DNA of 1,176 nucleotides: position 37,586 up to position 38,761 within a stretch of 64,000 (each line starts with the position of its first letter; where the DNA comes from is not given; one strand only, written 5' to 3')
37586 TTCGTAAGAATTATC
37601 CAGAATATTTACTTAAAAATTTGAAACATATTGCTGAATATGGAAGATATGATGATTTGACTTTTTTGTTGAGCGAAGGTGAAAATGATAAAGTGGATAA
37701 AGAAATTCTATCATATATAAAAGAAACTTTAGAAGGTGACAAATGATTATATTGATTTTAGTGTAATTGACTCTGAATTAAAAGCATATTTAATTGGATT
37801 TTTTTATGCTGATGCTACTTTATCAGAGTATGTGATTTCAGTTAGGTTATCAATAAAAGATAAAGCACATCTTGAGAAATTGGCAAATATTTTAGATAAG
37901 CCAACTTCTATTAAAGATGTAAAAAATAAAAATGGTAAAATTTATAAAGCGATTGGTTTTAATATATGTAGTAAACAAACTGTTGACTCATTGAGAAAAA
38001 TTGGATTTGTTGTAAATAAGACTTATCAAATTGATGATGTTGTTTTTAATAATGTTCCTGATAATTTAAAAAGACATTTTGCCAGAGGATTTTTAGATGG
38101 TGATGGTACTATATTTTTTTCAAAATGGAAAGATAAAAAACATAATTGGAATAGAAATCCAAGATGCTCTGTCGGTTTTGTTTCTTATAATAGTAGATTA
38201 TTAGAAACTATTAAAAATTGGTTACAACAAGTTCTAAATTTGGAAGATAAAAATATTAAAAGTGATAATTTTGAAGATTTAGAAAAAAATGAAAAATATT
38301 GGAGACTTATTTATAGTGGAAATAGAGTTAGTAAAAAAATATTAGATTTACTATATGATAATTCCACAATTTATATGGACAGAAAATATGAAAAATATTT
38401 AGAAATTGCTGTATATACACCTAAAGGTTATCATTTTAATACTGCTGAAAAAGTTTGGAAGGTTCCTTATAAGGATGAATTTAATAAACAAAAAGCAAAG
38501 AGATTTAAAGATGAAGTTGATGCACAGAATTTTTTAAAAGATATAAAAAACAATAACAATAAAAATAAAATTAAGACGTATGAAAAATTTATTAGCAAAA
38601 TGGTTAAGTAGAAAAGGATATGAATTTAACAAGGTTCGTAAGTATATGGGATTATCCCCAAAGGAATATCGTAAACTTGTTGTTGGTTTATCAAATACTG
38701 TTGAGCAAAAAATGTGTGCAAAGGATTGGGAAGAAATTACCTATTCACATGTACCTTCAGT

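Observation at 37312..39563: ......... endonuclease splits a DUF2828/vWA-like gene into pieces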

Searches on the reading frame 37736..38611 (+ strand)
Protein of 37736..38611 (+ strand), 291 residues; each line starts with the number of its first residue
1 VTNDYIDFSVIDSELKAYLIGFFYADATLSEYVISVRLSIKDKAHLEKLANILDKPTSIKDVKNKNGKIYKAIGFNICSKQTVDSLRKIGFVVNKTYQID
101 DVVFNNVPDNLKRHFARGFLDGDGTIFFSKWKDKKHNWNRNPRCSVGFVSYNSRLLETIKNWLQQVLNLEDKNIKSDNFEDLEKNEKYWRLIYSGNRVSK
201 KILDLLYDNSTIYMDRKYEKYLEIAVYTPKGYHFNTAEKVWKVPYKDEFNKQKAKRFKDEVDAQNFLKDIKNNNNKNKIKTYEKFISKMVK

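Call 3: search_protein_families(library=pfam, proteins=[window:37736-38611:+], max_evalue=0.1)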
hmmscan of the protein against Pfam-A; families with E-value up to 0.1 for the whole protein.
window:37736-38611:+ (291 aa): 3 families
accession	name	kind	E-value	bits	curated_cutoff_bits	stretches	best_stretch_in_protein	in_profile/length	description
PF14528.11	LAGLIDADG_3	-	3.5e-06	27.6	22.5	1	15-55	3-45/82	LAGLIDADG-like domain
PF00961.24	LAGLIDADG_1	-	2e-05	25.9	23.1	1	118-176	3-62/102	LAGLIDADG endonuclease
PF14657.12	Arm-DNA-bind_4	-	0.022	14.8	22.3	1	250-278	17-46/47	Arm DNA-binding domain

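Call 14: find_encoding_contigs(protein=window:37736-38611:+, flank=6000, max_places=8)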
Protein window:37736-38611:+ (291 aa): 8 contigs read that carry it; 8 places shown.
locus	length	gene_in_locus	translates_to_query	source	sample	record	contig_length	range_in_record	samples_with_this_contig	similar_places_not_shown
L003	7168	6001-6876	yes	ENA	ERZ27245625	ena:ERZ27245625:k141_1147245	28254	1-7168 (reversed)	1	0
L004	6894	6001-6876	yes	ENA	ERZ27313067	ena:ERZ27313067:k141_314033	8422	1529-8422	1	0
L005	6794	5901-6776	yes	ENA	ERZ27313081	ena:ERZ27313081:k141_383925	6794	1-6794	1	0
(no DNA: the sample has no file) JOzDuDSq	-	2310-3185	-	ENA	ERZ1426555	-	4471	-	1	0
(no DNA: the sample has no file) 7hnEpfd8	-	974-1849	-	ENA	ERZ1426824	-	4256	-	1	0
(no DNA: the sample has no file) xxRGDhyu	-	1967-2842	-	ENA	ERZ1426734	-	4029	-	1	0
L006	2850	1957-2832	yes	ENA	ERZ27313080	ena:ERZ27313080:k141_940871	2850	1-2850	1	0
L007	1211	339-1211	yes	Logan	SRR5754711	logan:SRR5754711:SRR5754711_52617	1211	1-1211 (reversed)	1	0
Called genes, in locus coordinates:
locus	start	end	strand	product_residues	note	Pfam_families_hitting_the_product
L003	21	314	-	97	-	-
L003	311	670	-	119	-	-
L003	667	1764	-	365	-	-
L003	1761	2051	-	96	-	-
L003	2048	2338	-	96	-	-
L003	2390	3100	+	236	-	PF05235:CHAD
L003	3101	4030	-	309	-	-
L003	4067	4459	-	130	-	-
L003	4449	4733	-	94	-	-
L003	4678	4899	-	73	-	-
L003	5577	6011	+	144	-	PF11443:DUF2828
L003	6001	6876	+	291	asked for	PF00961:LAGLIDADG_1 (faint), PF14528:LAGLIDADG_3 (faint)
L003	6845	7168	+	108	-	?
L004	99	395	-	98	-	-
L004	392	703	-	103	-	-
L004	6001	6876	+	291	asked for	PF00961:LAGLIDADG_1 (faint), PF14528:LAGLIDADG_3 (faint)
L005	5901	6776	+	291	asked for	PF00961:LAGLIDADG_1 (faint), PF14528:LAGLIDADG_3 (faint)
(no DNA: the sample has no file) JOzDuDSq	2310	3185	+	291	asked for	PF00961:LAGLIDADG_1 (faint), PF14528:LAGLIDADG_3 (faint)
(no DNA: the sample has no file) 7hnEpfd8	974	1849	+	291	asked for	PF00961:LAGLIDADG_1 (faint), PF14528:LAGLIDADG_3 (faint)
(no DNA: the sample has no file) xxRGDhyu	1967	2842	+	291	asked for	PF00961:LAGLIDADG_1 (faint), PF14528:LAGLIDADG_3 (faint)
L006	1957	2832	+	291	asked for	PF00961:LAGLIDADG_1 (faint), PF14528:LAGLIDADG_3 (faint)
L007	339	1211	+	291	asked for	PF00961:LAGLIDADG_1 (faint), PF14528:LAGLIDADG_3 (faint)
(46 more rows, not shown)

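Call 16: find_homologous_proteins(query=window:37736-38608:+, max_evalue=0.001)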
Query window:37736-38608:+ (291 aa): 53 proteins with E <= 0.001 among 1349 candidates.
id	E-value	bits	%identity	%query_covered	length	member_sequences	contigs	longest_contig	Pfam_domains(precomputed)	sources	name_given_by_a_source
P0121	1.7e-188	643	100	100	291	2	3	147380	PF00961.25,PF14528.12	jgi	-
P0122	5.4e-154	530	77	93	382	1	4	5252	PF14657.13,PF14528.12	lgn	-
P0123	2.3e-139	482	74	100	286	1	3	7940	PF00961.25,PF14528.12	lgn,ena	-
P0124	2.5e-137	475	73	100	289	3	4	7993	PF14528.12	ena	-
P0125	3.2e-137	475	73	99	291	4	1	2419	PF00961.25,PF14528.12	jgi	-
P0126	8.6e-137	473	73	99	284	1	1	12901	PF00961.25,PF14528.12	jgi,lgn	jgi:hypothetical protein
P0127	5.5e-136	471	75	100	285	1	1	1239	PF14528.12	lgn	-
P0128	5.0e-131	455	73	100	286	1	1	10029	PF00961.25,PF14528.12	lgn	-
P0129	1.9e-127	443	58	100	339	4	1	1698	PF14528.12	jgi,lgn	jgi:hypothetical protein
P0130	3.8e-122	425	69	99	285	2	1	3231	PF14528.12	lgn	-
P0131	1.6e-121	423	67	97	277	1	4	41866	PF00961.25,PF14528.12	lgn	-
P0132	8.2e-121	421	69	100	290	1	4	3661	PF14528.12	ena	-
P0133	3.8e-120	419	73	84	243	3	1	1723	PF00961.25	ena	-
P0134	4.1e-118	412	66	100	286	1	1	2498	PF14528.12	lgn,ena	-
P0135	1.3e-113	397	75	82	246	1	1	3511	PF00961.25,PF14528.12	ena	-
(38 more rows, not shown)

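Call 18: find_related_loci(query=window:37736-38608:+, collection=viral_contigs, flank=3000)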
Query window:37736-38608:+ (291 aa) in viral_contigs; peptide patterns used: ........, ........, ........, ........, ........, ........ (x = any residue, [..] = any of these).
7 stretches matched a pattern; 1 encode a relative of the query (tblastn E <= 1e-3); 1 distinct loci.
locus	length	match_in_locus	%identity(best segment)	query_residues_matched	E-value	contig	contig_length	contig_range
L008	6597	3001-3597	30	2-224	3e-14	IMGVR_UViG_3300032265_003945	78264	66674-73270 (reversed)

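Call 56: search_solved_structures(query=window:37736-38608:+, max_evalue=1, show_alignments=1)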
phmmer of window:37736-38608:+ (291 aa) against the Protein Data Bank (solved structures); distinct sequences matched with E-value up to 1: 13.
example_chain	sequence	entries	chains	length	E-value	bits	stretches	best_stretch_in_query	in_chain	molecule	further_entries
3cmu_A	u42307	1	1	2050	3.3e-05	26.9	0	31-79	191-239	Protein recA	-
3cmt_A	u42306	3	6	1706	0.00029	23.8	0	31-79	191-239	Protein recA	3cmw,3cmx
3cmv_A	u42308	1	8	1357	0.0033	20.3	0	31-79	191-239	Protein recA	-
6bcg_D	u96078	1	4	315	0.011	18.6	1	109-187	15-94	Ribosomal protein 3/homing endonuclease-like fusion protein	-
6bch_A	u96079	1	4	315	0.021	17.7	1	109-187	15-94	Ribosomal protein 3/homing endonuclease-like fusion protein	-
2kri_A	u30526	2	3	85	0.077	15.8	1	102-150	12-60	Beta-2-glycoprotein 1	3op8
1g4f_A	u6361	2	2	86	0.079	15.7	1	102-150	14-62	BETA2-GLYCOPROTEIN I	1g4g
4jhs_A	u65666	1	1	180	0.32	13.7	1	102-150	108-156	Beta-2-glycoprotein 1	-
7kg4_A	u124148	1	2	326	0.84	12.4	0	102-150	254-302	Beta-2-glycoprotein 1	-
6v06_A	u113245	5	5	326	0.84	12.4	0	102-150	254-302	Beta-2-glycoprotein 1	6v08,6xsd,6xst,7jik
1c1z_A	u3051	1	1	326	0.85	12.4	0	102-150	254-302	BETA2-GLYCOPROTEIN-I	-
1qub_A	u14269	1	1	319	0.87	12.3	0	102-149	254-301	PROTEIN (human beta2-Glycoprotein I)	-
6v09_A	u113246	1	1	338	0.88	12.3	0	102-150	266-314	Beta-2-glycoprotein 1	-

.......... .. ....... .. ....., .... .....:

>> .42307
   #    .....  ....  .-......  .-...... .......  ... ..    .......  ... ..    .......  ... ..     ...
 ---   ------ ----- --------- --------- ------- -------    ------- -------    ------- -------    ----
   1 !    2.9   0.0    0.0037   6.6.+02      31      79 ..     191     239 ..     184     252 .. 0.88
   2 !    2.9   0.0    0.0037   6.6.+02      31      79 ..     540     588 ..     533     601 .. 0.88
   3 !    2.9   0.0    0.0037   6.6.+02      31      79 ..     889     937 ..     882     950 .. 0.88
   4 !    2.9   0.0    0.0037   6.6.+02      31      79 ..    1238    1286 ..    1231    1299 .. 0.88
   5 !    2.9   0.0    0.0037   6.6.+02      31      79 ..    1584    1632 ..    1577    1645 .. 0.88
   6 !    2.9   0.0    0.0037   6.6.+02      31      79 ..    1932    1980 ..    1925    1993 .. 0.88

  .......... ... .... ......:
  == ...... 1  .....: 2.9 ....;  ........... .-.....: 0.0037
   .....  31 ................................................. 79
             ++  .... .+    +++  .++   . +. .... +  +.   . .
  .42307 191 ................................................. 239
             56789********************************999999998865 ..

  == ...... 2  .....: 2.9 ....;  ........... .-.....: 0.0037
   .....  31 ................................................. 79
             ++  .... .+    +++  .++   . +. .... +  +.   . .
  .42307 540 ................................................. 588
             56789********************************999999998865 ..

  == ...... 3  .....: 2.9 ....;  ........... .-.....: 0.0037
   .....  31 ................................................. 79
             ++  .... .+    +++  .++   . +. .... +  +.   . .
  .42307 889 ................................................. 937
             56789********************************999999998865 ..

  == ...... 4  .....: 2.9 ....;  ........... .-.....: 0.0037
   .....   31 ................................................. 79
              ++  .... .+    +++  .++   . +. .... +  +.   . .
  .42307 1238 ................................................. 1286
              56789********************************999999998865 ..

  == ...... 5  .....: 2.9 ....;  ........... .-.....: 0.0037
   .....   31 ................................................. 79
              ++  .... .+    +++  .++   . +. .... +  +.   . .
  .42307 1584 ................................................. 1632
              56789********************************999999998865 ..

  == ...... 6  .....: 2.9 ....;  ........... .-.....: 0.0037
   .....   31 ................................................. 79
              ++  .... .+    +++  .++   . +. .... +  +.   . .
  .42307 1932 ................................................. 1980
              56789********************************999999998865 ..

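Call 68: predict_structure(alignment_id=A5)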
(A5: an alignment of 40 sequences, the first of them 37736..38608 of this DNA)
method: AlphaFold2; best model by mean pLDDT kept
length: 291 residues; sequences in the alignment: 40
mean_pLDDT: 87.8   pTM: 0.81
mean pLDDT of the five models: 87.8, 87.6, 87.0, 86.1, 85.5
residues with pLDDT >= 90: 187; 70-90: 64; 50-70: 36; < 50: 4
segments of 3 or more residues with pLDDT < 50: none
pLDDT, mean of each block of 10 residues (from residue 1): 80 98 95 94 96 96 89 95 95 86 97 98 93 57 90 95 94 78 69 94 97 96 85 89 88 91 88 67 56 42
secondary structure, 60 per line:
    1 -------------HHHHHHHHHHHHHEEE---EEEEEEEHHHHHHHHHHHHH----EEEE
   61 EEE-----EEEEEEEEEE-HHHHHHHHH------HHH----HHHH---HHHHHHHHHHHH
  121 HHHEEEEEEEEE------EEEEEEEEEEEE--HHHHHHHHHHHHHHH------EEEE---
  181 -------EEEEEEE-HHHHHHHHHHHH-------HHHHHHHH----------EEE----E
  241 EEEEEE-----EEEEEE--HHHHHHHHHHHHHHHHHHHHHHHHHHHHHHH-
elements in order: H14-26 E27-29 E33-39 H40-52 E57-63 E69-78 H80-88 H102-105 H109-123 E124-132 E139-150 H153-167 E174-177 E188-194 H196-207 H215-222 E233-235 E240-246 E252-257 H260-290

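Call 72: search_dna_similar(query=window:37736-38608:+, collection=phages, mode=protein, max_evalue=0.001, max_rows=20)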
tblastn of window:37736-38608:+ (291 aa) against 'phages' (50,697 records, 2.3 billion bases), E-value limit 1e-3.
Records with a match: 156; places in all: 159; records where one place covers at least 80% of the query: 2.
Best place of each record, by identity: <60% 156.
By first word of the organism name: Staphylococcus 91; Flavobacterium 22; uncultured 8; Bacillus 7; Prevotella 4; Proteus 3; Brevibacillus 3; Bacteriophage 2; Mammaliicoccus 2; Providencia 2; and 9 more.
By host as written in the record: Staphylococcus aureus 43; - 16; Flavobacterium psychrophilum 950106-1/1 8; Staphylococcus sp. 7; Staphylococcus carnosus TM300 5; Prevotella sp. 4; Staphylococcus aureus ATCC 25923 4; Staphylococcus aureus (phage propagation strain 47) 4; and 45 more.
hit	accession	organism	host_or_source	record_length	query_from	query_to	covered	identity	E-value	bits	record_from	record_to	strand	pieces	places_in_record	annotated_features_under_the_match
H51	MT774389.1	uncultured phage cr116_1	human feces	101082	8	226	75%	34.2%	8e-19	92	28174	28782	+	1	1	mobile intron protein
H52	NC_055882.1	uncultured phage cr116_1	human feces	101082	8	226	75%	34.2%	8e-19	92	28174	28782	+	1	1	endonuclease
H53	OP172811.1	Lysinibacillus phage LC76P1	Lysinibacillus capsici DO76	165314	8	233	78%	31.6%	2e-16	86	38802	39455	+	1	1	hypothetical protein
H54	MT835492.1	Bacteriophage sp.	human fecal samples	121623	3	221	75%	32.0%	2e-12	73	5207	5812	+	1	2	record has no annotation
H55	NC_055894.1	uncultured phage cr6_1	human feces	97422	3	221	75%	31.4%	8e-11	68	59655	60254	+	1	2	endonuclease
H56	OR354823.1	Staphylococcus phage Alsa_4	Staphylococcus sp.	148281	8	240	80%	28.3%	2e-12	74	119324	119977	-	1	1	endonuclease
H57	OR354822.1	Staphylococcus phage Alsa_3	Staphylococcus sp.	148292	8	240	80%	28.3%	2e-12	74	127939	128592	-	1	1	endonuclease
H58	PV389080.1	Mammaliicoccus phage phi127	Mammaliicoccus sciuri Dog127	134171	8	218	73%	30.9%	4e-10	66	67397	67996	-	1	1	endonuclease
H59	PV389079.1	Mammaliicoccus phage phi116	Mammaliicoccus sciuri Dog116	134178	8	218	73%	30.9%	4e-10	66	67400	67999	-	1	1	endonuclease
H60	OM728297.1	Bacillus phage vB_BsuM-Goe21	Bacillus subtilis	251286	8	218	73%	30.8%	4e-13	75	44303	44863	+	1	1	hypothetical protein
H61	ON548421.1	Bacillus phage vB_BanS-Thrax5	Bacillus anthracis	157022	8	226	75%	29.7%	9e-16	83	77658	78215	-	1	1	hypothetical protein | DUF1273 domain family protein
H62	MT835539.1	Bacteriophage sp.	human fecal samples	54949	8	221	74%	30.3%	3e-10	67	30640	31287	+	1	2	record has no annotation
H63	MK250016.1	Prevotella phage Lak-A1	Prevotella sp.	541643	8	225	75%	28.8%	3e-14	79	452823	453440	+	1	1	record has no annotation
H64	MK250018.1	Prevotella phage Lak-A1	Prevotella sp.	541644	8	225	75%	28.8%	3e-14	79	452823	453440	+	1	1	record has no annotation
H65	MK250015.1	Prevotella phage Lak-A1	Prevotella sp.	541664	8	225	75%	28.8%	3e-14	79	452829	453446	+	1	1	record has no annotation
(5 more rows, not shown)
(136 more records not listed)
